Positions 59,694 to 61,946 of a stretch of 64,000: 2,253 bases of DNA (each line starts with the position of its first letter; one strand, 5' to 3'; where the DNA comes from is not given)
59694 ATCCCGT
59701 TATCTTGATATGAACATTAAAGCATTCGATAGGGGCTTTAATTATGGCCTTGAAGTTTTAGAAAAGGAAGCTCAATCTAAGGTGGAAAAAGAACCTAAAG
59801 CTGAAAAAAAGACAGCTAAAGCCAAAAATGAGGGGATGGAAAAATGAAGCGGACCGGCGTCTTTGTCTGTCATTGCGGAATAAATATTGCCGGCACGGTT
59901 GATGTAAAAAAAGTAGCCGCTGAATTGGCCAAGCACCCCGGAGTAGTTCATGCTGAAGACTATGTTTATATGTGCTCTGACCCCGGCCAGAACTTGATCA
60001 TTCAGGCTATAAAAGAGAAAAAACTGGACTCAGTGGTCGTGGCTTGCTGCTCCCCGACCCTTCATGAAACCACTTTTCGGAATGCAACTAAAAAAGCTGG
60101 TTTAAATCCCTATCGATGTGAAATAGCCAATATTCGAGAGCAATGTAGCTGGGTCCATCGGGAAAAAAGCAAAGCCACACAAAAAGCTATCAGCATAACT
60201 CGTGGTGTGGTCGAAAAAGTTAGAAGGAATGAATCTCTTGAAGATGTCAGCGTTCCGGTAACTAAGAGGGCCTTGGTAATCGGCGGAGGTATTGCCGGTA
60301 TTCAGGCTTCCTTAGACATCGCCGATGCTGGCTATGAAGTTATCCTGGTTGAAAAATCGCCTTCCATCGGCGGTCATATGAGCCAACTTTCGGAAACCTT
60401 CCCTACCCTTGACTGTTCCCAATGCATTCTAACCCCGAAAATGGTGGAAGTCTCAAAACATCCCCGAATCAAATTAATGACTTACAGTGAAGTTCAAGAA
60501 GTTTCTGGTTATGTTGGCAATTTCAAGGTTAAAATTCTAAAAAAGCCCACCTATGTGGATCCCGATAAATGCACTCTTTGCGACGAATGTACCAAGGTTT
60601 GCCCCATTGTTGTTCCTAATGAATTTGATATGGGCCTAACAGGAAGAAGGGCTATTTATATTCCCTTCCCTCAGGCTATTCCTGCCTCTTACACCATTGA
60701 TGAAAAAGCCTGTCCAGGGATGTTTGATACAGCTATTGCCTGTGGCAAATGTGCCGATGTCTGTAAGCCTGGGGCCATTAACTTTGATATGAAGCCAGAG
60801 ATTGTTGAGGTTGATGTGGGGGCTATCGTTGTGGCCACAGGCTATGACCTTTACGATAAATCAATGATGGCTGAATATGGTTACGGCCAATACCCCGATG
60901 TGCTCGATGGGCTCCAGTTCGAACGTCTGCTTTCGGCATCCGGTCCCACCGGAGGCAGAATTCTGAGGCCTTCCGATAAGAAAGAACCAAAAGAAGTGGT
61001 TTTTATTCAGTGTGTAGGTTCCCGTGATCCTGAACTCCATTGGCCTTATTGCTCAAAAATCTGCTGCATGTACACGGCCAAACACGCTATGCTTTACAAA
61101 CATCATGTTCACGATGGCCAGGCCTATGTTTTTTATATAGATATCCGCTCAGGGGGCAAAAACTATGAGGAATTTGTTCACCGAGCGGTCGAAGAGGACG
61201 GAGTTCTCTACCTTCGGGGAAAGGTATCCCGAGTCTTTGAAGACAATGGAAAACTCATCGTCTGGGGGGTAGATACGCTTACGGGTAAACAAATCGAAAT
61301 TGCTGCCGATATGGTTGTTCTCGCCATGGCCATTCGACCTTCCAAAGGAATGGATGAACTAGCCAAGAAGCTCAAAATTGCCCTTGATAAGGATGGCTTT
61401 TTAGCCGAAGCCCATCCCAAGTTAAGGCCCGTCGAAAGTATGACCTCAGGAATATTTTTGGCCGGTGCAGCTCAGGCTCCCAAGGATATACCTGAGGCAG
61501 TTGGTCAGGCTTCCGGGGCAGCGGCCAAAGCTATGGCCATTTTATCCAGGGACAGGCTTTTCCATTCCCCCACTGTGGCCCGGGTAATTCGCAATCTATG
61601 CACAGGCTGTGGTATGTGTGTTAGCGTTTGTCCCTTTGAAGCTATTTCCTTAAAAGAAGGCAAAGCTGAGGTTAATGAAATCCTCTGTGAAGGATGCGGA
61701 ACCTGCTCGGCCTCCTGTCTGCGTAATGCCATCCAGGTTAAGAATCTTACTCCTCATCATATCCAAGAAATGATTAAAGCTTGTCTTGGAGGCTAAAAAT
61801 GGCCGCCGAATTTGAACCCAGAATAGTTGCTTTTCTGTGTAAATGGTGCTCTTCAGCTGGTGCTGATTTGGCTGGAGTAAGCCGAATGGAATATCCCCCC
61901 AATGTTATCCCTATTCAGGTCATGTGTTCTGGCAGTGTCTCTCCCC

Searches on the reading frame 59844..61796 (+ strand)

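Call 85: search_protein_families(library=pfam, proteins=[window:59844-61796:+], max_evalue=0.00001)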
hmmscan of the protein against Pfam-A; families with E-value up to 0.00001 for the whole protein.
window:59844-61796:+ (650 aa): 14 families
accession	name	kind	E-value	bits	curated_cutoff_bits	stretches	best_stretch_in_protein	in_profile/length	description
PF00037.32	Fer4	-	6.6e-16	57.8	21.1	1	581-602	3-24/24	4Fe-4S binding domain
PF12838.12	Fer4_7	-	1.1e-13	51.9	27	1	586-628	2-51/52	4Fe-4S dicluster domain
PF07992.20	Pyr_redox_2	-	1.2e-12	48.3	26.1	0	143-250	3-90/291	Pyridine nucleotide-disulphide oxidoreductase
PF13237.11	Fer4_10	-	2.3e-11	43.9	25.5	0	583-625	6-52/53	4Fe-4S dicluster domain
PF12837.12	Fer4_6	-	7.2e-11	41.9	25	1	578-601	1-24/24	4Fe-4S binding domain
PF14697.11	Fer4_21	-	9.1e-10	39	35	1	576-602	31-58/59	4Fe-4S dicluster domain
PF25160.1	LdpA_Fe-S-bd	-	1.7e-08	34.5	27.6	0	592-633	9-46/49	LdpA Fe-S cluster-binding domain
PF13187.11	Fer4_9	-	1.3e-07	32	27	1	586-630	2-52/52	4Fe-4S dicluster domain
PF12831.13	FAD_oxidored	-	1.5e-07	31.6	27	1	144-181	3-40/416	FAD dependent oxidoreductase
PF00890.30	FAD_binding_2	-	8.5e-07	28.9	20.4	1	143-179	2-38/414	FAD binding domain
PF01266.30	DAO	-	1.4e-06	28.5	27.9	0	143-180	2-39/353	FAD dependent oxidoreductase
PF12797.12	Fer4_2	-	2.4e-06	27.6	24.5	0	583-598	7-22/22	4Fe-4S binding domain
PF13450.12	NAD_binding_8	-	3.8e-06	27.5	21.9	0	145-182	1-38/68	NAD(P)-binding Rossmann-like domain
PF13484.11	Fer4_16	-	4.4e-06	27.8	30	0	586-607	2-23/66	4Fe-4S double cluster binding domain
